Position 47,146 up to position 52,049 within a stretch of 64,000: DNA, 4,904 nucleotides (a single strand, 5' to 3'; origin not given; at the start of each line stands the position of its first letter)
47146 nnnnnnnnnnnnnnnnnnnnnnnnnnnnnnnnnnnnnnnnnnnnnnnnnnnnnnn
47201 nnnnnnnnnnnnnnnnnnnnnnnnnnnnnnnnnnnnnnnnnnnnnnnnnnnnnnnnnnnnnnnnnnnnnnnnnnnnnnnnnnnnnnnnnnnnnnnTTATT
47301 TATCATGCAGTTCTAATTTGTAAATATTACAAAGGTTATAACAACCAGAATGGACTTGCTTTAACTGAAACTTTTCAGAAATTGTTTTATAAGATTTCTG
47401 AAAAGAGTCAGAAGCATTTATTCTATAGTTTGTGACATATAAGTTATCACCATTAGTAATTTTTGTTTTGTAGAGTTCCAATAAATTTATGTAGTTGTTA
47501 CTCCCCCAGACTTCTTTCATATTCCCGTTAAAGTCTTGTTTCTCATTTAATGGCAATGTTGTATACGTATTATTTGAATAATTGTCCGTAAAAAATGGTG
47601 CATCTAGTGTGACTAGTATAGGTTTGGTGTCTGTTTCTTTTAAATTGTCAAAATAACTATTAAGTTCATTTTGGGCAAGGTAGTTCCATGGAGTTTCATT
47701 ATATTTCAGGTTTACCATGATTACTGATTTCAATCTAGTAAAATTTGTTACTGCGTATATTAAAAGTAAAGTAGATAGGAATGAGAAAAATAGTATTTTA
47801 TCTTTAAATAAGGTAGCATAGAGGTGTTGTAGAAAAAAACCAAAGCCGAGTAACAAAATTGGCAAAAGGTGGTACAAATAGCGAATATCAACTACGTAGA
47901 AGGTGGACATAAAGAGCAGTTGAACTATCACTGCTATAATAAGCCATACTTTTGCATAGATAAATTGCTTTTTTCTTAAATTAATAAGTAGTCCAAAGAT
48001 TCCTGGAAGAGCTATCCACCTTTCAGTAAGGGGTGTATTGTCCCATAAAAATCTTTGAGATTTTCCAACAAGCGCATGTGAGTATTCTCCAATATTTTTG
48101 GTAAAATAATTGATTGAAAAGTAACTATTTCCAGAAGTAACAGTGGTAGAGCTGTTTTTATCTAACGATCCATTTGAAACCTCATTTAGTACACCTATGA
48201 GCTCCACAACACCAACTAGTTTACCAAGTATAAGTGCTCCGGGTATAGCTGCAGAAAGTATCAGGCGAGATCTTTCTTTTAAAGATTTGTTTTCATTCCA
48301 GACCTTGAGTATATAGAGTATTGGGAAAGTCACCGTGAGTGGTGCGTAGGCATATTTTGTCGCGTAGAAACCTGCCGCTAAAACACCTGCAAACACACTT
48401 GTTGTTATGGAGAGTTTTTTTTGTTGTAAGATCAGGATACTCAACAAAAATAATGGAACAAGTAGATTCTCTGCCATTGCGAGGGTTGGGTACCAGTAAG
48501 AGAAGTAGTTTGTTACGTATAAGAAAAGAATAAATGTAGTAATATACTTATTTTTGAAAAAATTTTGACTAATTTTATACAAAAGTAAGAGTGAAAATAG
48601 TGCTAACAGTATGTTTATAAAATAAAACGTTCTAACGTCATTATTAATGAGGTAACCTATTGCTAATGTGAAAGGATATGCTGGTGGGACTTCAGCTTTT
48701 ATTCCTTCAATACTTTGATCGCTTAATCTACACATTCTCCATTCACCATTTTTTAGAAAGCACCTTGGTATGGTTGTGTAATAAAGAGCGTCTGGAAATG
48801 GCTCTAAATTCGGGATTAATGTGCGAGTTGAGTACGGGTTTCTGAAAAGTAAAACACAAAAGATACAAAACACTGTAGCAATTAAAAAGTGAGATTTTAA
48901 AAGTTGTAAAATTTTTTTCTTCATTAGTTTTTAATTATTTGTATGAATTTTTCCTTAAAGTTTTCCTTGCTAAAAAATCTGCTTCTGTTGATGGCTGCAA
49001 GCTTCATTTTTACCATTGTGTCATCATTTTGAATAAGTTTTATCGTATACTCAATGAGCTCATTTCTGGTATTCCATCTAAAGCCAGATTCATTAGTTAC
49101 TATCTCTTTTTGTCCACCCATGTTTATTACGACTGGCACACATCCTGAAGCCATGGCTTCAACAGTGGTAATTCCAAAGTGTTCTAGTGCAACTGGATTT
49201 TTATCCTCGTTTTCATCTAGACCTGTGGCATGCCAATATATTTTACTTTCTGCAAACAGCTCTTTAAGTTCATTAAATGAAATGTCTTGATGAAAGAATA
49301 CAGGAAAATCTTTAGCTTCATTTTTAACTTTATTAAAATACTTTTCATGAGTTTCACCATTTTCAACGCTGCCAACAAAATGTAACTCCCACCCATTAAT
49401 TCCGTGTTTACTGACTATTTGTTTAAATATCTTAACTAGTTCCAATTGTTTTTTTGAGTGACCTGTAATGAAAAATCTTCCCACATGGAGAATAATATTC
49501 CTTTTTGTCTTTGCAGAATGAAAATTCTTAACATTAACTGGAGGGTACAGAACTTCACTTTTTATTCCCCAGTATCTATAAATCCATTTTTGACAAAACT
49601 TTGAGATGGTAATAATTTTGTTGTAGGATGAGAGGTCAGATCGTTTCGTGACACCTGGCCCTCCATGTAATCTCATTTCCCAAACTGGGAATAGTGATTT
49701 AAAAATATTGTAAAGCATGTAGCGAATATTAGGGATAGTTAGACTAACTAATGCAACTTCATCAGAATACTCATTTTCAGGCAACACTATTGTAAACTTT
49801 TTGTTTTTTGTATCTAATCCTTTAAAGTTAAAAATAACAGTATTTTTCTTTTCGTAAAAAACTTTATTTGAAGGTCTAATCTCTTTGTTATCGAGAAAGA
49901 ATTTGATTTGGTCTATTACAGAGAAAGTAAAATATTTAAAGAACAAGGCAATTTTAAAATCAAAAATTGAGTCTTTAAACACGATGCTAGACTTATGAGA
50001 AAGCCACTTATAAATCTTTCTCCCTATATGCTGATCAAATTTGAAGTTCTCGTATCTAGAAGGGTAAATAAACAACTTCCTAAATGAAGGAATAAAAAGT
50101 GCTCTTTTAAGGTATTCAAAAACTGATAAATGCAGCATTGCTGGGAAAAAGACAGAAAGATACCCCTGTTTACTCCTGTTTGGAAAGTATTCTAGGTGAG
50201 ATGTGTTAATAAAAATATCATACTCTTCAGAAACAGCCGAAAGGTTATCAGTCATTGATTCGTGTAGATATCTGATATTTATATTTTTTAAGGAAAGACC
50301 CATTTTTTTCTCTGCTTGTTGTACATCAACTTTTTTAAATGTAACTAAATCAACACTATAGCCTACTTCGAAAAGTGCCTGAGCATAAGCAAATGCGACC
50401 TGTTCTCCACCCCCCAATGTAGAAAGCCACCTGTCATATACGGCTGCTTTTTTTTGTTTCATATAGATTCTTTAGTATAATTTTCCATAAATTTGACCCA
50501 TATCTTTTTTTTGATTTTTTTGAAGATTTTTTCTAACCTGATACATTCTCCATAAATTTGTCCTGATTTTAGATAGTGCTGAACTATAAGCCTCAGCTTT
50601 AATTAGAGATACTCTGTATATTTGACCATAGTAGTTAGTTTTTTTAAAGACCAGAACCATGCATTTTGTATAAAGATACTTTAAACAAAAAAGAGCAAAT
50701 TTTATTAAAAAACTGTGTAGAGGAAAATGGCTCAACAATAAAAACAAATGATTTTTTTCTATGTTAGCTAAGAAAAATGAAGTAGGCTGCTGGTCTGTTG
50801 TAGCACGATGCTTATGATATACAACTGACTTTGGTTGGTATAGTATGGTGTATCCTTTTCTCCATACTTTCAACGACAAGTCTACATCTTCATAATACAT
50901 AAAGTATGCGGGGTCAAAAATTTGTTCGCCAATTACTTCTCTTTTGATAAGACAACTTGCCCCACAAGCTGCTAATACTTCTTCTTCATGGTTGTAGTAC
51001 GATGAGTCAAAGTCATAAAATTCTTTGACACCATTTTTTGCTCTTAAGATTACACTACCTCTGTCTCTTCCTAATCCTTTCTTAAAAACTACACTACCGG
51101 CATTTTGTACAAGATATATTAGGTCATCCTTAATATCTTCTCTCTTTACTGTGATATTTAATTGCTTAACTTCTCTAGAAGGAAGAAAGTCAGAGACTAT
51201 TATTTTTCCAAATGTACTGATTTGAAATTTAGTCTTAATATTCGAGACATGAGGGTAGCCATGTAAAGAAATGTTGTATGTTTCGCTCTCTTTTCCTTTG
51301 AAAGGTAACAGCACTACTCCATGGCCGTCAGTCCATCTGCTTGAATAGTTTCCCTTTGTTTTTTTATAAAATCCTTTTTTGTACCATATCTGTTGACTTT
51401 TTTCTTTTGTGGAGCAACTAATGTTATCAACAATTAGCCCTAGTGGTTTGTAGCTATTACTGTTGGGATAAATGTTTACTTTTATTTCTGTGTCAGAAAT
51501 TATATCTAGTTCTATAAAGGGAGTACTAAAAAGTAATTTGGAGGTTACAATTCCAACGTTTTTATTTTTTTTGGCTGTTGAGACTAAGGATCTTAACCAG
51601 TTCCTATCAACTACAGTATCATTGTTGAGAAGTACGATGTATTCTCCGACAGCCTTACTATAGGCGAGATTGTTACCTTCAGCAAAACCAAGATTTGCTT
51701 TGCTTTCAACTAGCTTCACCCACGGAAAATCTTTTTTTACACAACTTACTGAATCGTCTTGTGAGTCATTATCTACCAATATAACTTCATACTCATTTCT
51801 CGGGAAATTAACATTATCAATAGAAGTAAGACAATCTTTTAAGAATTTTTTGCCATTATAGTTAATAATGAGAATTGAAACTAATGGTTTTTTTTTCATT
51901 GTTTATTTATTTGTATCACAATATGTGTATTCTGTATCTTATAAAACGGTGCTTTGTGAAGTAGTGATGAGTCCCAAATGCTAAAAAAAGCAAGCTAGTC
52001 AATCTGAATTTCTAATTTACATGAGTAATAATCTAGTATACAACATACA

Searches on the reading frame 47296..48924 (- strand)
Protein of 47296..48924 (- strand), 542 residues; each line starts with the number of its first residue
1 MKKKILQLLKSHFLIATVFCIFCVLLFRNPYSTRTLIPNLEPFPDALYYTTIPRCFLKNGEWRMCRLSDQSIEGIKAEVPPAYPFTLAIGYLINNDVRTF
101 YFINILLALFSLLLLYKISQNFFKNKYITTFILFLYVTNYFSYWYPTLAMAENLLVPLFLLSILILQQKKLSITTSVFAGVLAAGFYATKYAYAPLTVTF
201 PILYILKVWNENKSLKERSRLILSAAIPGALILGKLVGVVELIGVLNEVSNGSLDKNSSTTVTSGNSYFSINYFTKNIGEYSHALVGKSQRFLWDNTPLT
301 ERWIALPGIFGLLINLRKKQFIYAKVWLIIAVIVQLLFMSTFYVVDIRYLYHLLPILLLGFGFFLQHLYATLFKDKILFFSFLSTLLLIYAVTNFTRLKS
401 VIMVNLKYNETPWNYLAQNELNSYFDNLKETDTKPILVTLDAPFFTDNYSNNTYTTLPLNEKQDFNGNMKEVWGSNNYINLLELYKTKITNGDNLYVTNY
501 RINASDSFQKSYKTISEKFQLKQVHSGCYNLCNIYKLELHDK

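Call 11: search_protein_families(library=pfam, proteins=[window:47296-48924:-], max_evalue=0.001)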
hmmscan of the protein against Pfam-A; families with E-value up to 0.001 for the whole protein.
window:47296-48924:- (542 aa): 0 families

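Call 29: search_protein_families(library=pfam, proteins=[window:47296-48924:-], max_evalue=10)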
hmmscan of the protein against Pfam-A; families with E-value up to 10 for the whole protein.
window:47296-48924:- (542 aa): 0 families

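Call 30: search_protein_families(library=ncbifam, proteins=[window:47296-48924:-], max_evalue=1)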
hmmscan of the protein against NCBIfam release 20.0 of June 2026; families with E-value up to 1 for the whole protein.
window:47296-48924:- (542 aa): 1 family
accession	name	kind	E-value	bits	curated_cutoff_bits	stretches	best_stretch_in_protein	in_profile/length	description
NF047440.1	LA3751_2_3_fam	subfamily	0.0011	17.9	200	1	80-231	82-235/460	LA_3751/LA_3752 family putative glycosyltransferase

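Call 39: search_protein_families(library=pfam, alignment_id=A2, max_evalue=0.01)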
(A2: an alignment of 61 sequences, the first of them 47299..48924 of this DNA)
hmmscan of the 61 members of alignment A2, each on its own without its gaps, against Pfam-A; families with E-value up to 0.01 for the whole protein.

A. member 1, window:47299-48924:- (542 aa): 0 families

B. families by the number of members that match (of 61 scanned): 5 families
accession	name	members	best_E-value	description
PF13231.12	PMT_2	3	3.6e-07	Dolichyl-phosphate-mannose-protein mannosyltransferase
PF19589.4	DUF6095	1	0.0022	Family of unknown function (DUF6095)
PF09715.15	Plasmod_dom_1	1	0.0048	Plasmodium protein of unknown function (Plasmod_dom_1)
PF11384.13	DUF3188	1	0.0083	Protein of unknown function (DUF3188)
PF04930.20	FUN14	1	0.0089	FUN14 family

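Call 40: search_solved_structures(query=A2, max_evalue=1, show_alignments=1)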
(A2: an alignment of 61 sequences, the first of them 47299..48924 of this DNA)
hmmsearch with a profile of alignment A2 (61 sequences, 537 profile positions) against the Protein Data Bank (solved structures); distinct sequences matched with E-value up to 1: 0.

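Call 81: list_cluster_members(proteins=[window:47299-48924:-, window:28029-29765:-, window:45600-47306:-, window:43524-44972:-, window:44968-45600:-, window:38895-39758:-, window:26593-28029:-, window:36364-37860:-, window:52021-54120:+, window:48927-50462:-])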
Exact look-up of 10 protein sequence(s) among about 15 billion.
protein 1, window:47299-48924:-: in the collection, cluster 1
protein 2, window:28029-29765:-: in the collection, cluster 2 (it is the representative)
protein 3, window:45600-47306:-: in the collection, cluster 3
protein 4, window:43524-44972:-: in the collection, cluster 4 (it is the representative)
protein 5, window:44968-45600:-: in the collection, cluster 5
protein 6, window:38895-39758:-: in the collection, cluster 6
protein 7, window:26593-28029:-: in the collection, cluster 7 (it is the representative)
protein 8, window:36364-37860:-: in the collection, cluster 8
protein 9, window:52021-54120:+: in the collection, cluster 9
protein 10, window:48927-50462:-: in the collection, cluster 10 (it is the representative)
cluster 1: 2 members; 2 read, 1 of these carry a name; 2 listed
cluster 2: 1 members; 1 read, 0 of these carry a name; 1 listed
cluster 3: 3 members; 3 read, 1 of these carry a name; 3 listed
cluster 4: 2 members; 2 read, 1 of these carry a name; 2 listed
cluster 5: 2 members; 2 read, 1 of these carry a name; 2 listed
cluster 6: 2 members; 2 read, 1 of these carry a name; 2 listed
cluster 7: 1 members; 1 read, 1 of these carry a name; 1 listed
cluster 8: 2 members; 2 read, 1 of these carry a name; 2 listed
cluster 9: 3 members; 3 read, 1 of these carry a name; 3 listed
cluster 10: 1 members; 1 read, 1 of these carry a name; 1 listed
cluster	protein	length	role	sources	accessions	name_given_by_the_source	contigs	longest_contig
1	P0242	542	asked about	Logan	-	-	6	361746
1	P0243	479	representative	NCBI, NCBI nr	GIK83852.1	MAG: hypothetical protein BroJett025_04740 [Patescibacteria group bacterium]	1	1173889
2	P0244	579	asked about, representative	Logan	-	-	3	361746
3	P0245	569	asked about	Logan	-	-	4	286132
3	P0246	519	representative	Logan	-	-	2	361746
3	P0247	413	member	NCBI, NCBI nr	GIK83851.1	MAG: hypothetical protein BroJett025_04730 [Patescibacteria group bacterium]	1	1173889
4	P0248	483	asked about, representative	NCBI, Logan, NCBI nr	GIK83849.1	MAG: hypothetical protein BroJett025_04710 [Patescibacteria group bacterium]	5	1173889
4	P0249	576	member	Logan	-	-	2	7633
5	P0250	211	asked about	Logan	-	-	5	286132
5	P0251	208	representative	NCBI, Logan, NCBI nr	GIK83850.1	MAG: hypothetical protein BroJett025_04720 [Patescibacteria group bacterium]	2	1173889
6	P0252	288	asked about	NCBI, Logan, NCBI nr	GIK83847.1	MAG: hypothetical protein BroJett025_04690 [Patescibacteria group bacterium]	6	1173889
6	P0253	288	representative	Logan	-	-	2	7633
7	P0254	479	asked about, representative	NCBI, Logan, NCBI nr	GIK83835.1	MAG: hypothetical protein BroJett025_04570 [Patescibacteria group bacterium]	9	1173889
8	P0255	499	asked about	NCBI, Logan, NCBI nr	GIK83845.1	MAG: hypothetical protein BroJett025_04670 [Patescibacteria group bacterium]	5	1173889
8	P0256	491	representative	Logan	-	-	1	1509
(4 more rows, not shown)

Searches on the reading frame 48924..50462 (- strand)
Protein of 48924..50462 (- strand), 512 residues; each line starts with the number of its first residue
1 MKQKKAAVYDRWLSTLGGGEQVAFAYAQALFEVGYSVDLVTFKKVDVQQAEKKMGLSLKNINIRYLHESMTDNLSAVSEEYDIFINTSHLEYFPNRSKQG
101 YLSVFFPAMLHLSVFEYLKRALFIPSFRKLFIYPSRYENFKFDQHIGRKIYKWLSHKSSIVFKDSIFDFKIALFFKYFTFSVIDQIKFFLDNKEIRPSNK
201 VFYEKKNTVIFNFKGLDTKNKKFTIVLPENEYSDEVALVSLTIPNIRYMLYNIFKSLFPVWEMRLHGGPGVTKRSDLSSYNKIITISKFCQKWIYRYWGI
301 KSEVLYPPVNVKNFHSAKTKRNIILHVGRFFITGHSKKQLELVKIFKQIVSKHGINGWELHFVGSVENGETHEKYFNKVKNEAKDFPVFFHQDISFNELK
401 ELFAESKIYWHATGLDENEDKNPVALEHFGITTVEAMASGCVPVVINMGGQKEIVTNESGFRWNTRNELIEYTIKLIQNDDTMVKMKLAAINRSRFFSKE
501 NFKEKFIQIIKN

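Call 11: search_protein_families(library=pfam, proteins=[window:48924-50462:-], max_evalue=0.001)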
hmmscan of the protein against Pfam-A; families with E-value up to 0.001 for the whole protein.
window:48924-50462:- (512 aa): 2 families
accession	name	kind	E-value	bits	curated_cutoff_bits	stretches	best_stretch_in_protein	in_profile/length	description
PF00534.26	Glycos_transf_1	-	1.1e-19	71.1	26.4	1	314-491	8-170/172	Glycosyl transferases group 1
PF13692.12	Glyco_trans_1_4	-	4.7e-13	50.1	27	1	322-479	2-142/142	Glycosyl transferases group 1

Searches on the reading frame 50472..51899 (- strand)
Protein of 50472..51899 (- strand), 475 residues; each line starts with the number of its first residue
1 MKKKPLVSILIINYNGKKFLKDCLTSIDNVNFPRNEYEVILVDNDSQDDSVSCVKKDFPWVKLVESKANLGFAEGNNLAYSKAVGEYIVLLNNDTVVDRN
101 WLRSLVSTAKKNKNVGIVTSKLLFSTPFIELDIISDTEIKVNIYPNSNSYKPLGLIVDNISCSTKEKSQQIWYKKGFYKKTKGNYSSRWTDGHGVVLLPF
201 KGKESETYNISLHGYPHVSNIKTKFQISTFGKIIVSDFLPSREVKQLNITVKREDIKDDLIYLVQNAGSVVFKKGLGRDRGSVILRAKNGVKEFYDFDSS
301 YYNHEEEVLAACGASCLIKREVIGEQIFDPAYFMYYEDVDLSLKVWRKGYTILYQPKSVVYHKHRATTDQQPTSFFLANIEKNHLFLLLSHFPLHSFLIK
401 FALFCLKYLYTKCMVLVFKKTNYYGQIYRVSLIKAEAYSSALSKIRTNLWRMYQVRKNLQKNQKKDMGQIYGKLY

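Call 22: search_protein_families(library=pfam, proteins=[window:50472-51899:-], max_evalue=0.001)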
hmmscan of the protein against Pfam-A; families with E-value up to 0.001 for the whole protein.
window:50472-51899:- (475 aa): 4 families
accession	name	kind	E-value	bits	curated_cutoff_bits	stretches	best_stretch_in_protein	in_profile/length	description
PF00535.33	Glycos_transf_2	-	6.2e-21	75.5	23.3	1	8-119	1-113/168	Glycosyl transferase family 2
PF13641.12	Glyco_tranf_2_3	-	4.3e-13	50.3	27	2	7-121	3-122/230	Glycosyltransferase like family 2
PF13632.12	Glyco_trans_2_3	-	1.3e-06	28.8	27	0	307-410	68-172/198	Glycosyl transferase family group 2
PF13712.12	Glyco_tranf_2_5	-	7.4e-06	26.3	27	0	69-118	38-88/210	Glycosyltransferase like family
